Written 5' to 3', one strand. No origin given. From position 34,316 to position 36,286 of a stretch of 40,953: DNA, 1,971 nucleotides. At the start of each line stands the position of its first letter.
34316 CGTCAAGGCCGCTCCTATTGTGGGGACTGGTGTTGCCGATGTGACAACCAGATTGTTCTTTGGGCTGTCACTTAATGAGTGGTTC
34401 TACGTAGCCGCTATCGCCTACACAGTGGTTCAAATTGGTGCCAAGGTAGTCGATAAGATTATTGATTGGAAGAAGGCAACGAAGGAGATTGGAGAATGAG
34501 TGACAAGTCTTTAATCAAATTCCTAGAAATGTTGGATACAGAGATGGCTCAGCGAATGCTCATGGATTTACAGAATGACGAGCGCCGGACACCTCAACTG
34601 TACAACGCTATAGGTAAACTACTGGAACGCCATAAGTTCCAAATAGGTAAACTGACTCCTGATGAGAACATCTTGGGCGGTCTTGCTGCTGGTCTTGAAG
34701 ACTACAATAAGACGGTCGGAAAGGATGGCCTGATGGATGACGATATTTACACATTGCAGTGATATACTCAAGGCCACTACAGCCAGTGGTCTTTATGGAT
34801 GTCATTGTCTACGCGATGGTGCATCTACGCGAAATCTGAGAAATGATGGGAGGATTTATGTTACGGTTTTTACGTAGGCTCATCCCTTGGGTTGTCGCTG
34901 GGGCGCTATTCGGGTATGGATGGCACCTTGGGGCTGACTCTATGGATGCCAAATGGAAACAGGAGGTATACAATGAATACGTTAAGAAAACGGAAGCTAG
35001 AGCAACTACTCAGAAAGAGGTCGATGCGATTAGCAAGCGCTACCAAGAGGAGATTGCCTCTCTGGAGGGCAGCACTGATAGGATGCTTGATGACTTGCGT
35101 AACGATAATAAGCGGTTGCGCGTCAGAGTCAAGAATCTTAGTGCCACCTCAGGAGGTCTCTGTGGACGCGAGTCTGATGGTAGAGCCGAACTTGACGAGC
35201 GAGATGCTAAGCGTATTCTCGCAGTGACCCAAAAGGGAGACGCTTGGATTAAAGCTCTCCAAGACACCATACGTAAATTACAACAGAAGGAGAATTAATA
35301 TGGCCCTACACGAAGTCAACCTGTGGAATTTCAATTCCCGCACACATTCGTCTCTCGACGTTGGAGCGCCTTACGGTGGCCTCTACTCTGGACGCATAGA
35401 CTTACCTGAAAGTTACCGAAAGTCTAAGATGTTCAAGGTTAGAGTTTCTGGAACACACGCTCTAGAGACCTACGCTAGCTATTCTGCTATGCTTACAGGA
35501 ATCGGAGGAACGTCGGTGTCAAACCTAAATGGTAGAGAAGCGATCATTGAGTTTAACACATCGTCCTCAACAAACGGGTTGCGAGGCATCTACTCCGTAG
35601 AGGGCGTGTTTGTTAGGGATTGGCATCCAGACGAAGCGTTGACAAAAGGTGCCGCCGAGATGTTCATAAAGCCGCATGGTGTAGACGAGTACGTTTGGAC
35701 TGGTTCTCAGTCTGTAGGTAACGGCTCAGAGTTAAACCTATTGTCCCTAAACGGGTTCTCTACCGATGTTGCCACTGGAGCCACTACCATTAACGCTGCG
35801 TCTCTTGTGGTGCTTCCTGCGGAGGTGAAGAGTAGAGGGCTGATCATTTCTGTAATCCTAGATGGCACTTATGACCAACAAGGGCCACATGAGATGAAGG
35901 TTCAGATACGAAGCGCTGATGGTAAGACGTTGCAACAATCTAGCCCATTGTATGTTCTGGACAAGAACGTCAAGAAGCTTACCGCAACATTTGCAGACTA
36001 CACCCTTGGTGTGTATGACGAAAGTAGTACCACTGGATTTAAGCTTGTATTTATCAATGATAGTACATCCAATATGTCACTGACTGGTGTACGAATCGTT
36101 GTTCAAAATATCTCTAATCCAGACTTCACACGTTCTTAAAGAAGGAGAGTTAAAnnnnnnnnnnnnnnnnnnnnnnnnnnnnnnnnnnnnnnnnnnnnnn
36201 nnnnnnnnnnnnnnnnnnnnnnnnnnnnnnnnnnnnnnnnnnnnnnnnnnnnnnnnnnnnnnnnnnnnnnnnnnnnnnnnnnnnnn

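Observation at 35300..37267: Two-gene insertion of unknown function between the spanin genes and the large terminase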

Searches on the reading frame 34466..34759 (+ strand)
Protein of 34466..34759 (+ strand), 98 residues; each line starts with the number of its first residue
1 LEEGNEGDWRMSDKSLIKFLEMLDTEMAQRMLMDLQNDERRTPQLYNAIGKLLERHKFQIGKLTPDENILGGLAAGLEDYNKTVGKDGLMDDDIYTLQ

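Call 35: search_protein_families(library=pfam, proteins=[window:34466-34759:+], max_evalue=0.001)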
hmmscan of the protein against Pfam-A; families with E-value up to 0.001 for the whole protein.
window:34466-34759:+ (98 aa): 1 family
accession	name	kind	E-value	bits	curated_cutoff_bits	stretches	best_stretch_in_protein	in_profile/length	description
PF11123.14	DNA_Packaging_2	-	3.2e-16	59.6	27.5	1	18-90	4-78/79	DNA packaging protein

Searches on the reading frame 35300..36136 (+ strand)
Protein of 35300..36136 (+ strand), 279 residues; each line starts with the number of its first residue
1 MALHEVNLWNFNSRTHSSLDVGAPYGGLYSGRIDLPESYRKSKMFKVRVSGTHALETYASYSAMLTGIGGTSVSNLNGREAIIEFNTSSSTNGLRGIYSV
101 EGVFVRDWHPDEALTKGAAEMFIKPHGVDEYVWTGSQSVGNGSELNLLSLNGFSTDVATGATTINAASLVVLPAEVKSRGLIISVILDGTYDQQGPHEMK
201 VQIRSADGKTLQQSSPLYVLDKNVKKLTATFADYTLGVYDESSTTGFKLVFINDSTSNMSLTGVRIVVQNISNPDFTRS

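Call 4: search_protein_families(library=pfam, proteins=[window:35300-36136:+], max_evalue=1)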
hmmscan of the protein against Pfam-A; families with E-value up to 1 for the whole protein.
window:35300-36136:+ (279 aa): 0 families

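Call 5: search_protein_families(library=phrogs, proteins=[window:35300-36136:+], max_evalue=0.01)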
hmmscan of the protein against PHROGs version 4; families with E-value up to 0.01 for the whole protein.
window:35300-36136:+ (279 aa): 1 family
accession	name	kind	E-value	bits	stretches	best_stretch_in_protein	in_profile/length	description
phrog_17779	-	unknown function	1.7e-14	54.7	1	128-273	59-206/208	-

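Call 6: search_dna_similar(query=window:35300-36136:+, collection=phages, mode=protein, max_rows=30, max_evalue=0.001)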
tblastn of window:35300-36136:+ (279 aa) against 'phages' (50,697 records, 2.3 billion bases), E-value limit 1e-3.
No match.

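Call 9: find_homologous_proteins(query=window:35300-36136:+, max_evalue=0.001)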
Query window:35300-36136:+ (279 aa): 21 proteins with E <= 0.001 among 1003 candidates.
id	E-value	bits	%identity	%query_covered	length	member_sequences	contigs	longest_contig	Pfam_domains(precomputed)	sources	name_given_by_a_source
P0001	4.3e-179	611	100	100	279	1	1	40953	-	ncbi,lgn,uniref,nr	ncbi:putative hydrolase [Escherichia phage vB_Ec_Tarrare]|uniref:Hydrolase n=1 Tax=Escherichia phage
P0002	1.1e-128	446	73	100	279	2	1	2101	-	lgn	-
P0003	1.2e-119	417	67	100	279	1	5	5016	-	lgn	-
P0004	1.2e-118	413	69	100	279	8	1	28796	-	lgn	-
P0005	1.7e-118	413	68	100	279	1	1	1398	-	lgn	-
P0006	8.0e-113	394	64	100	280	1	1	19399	-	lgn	-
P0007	8.2e-112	391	64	100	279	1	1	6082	-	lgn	-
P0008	8.5e-110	384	63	100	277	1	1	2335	-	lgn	-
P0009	3.9e-106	372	60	100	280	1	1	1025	-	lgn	-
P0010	1.4e-98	348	58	100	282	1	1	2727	-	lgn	-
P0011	3.0e-98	346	56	100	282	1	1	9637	-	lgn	-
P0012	1.5e-95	338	58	100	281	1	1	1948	-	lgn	-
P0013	2.5e-95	337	58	100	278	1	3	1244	-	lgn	-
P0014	1.1e-94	335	56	100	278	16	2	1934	-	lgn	-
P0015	5.0e-94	333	56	100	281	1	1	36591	-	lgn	-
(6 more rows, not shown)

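Call 19: search_solved_structures(query=A1, max_evalue=10, show_alignments=2)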
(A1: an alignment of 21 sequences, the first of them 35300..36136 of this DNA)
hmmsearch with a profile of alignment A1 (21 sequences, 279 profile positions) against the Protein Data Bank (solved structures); distinct sequences matched with E-value up to 10: 1.
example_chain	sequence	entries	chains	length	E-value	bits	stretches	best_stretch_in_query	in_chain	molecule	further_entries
3nrf_A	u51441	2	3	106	0.68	12.2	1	241-274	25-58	ApaG protein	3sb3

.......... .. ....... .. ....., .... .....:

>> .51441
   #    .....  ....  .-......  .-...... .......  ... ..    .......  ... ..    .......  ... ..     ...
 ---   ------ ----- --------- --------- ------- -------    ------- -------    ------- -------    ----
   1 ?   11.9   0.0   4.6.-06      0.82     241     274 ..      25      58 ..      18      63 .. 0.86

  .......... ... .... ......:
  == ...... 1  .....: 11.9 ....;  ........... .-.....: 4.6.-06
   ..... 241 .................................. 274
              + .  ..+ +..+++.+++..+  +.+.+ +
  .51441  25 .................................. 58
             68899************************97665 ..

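Call 23: predict_structure(alignment_id=A1)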
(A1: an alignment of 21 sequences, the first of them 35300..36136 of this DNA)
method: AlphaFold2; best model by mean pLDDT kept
length: 279 residues; sequences in the alignment: 21
mean_pLDDT: 76.2   pTM: 0.52
mean pLDDT of the five models: 76.2, 75.7, 75.2, 73.9, 70.5
residues with pLDDT >= 90: 69; 70-90: 120; 50-70: 56; < 50: 34
segments of 3 or more residues with pLDDT < 50: 17-22, 108-121, 237-244, 275-279
pLDDT, mean of each block of 10 residues (from residue 1): 74 55 66 86 86 80 90 76 86 83 67 41 70 91 88 67 57 60 92 93 84 91 92 59 65 94 90 48
secondary structure, 60 per line:
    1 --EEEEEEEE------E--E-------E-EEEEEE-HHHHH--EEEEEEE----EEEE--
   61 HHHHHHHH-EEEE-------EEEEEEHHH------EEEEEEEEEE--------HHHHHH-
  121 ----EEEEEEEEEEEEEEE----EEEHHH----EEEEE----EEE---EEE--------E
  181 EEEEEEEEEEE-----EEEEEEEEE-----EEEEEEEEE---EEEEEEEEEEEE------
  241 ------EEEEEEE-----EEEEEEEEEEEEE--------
elements in order: E3-10 E30-35 H37-41 E44-50 E55-58 H61-68 E70-73 E81-86 E96-105 H114-119 E125-139 E144-146 E154-158 E163-165 E169-171 E180-191 E197-205 E211-219 E223-234 E247-253 E259-271

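Call 44: find_homologous_proteins(query=A1, max_evalue=0.001)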
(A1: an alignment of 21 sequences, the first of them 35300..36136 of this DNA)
Query A1 (21 sequences) (279 aa, profile of the alignment): 34 proteins with E <= 0.001 among 8000 candidates.
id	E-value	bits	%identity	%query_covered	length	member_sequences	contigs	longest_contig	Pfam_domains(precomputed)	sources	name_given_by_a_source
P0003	7.9e-144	496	67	100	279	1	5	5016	-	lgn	-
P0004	2.5e-142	491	69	100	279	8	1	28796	-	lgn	-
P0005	1.3e-140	485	68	100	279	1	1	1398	-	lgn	-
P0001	4.5e-139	480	100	100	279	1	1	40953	-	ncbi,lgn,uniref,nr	ncbi:putative hydrolase [Escherichia phage vB_Ec_Tarrare]|uniref:Hydrolase n=1 Tax=Escherichia phage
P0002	1.1e-138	479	73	100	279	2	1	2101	-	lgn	-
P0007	7.4e-138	476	64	100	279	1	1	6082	-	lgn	-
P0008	2.4e-137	475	63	100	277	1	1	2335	-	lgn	-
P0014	4.7e-135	467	56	100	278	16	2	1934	-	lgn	-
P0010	7.9e-135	466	58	100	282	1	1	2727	-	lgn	-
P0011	2.3e-134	465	56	100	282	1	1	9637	-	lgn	-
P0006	2.3e-134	465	64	100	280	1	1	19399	-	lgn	-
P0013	1.1e-133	463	58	100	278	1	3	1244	-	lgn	-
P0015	4.9e-133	461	56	100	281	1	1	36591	-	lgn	-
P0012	4.6e-132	457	58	100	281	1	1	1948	-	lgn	-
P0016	4.1e-131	454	57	100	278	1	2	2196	-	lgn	-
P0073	6.2e-85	303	41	99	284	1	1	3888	-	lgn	-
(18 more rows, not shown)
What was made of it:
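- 35300..36139 (+): ORF-A, 279 aa (GenBank label 'putative hydrolase', unsupported). Family of 34 members, all 277-284 aa (call 44).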

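Call 46: find_encoding_contigs(protein=P0015, flank=10000, max_places=2)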
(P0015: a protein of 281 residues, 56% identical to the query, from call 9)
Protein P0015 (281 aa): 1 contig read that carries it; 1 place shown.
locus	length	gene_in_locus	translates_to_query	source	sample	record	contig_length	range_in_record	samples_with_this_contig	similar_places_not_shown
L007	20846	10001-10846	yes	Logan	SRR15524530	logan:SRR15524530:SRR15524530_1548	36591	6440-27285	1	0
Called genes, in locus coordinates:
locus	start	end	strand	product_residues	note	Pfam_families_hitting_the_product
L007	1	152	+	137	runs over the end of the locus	PF11090:Phage_T7_Gp13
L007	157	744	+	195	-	PF24072:T7_gp14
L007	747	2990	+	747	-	PF26212:Phage_T7_Gp15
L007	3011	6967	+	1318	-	PF01464:SLT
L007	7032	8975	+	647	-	PF03906:Phage_T7_tail, PF07484:Collar (weak)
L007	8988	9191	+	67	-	PF10746:Phage_holin_2_2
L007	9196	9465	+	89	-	PF11123:DNA_Packaging_2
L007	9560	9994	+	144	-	PF03245:Phage_lysis (weak)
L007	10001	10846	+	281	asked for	-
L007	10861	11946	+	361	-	-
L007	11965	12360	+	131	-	PF13392:HNH_3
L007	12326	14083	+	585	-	PF22530:Terminase-T7_RNaseH-like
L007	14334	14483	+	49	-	-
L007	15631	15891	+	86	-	-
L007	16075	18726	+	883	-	PF14700:RPOL_N, PF00940:RNA_pol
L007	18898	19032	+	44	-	PF08200:Phage_T7_1_1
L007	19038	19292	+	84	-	-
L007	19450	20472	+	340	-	PF01068:DNA_ligase_A_M, PF17879:DNA_ligase_C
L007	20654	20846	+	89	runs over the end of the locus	PF06726:BC10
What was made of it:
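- The module also occurs with a different gp17 distal part in L007 (Collar domain, call 46).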

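Call 47: find_encoding_contigs(protein=P0073, flank=5000, max_places=2)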
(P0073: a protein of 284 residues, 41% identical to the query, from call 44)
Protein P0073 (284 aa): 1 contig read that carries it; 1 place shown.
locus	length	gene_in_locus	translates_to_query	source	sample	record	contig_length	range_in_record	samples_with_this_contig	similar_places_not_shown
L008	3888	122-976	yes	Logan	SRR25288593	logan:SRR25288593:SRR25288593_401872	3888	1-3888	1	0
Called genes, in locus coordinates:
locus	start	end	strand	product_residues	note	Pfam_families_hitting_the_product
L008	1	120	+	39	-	?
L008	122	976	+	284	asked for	-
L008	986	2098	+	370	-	-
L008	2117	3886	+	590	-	?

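Call 56: search_protein_families(library=phrogs, alignment_id=A1, max_evalue=0.01)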
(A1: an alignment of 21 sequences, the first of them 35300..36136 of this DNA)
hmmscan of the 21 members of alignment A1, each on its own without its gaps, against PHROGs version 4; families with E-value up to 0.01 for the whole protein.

A. member 1, window:35300-36136:+ (279 aa): 1 family
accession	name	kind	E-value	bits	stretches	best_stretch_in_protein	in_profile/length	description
phrog_17779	-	unknown function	1.7e-14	54.7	1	128-273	59-206/208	-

B. families by the number of members that match (of 21 scanned): 3 families
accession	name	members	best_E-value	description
phrog_17779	-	21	8.4e-15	-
phrog_20446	-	5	0.00014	-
phrog_27102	-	2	0.00076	-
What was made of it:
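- On phrog_17779: All 21 members match (calls 5, 56).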

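Call 58: search_protein_families(library=padloc, proteins=[window:35300-36136:+], max_evalue=0.1)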
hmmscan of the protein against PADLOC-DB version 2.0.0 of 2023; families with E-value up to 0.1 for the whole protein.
window:35300-36136:+ (279 aa): 0 families
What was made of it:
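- No hit to PADLOC defence models (call 58), although that library does not cover anti-defence genes.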

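Call 92: search_protein_families(library=ncbifam, proteins=[window:35300-36136:+], max_evalue=1)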
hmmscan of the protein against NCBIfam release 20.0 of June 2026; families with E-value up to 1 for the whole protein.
window:35300-36136:+ (279 aa): 1 family
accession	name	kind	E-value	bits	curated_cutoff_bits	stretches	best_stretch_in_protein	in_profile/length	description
NF003986.0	PRK05471.1-5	equivalog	0.22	10.6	252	1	200-252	177-230/261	CDP-diacylglycerol diphosphatase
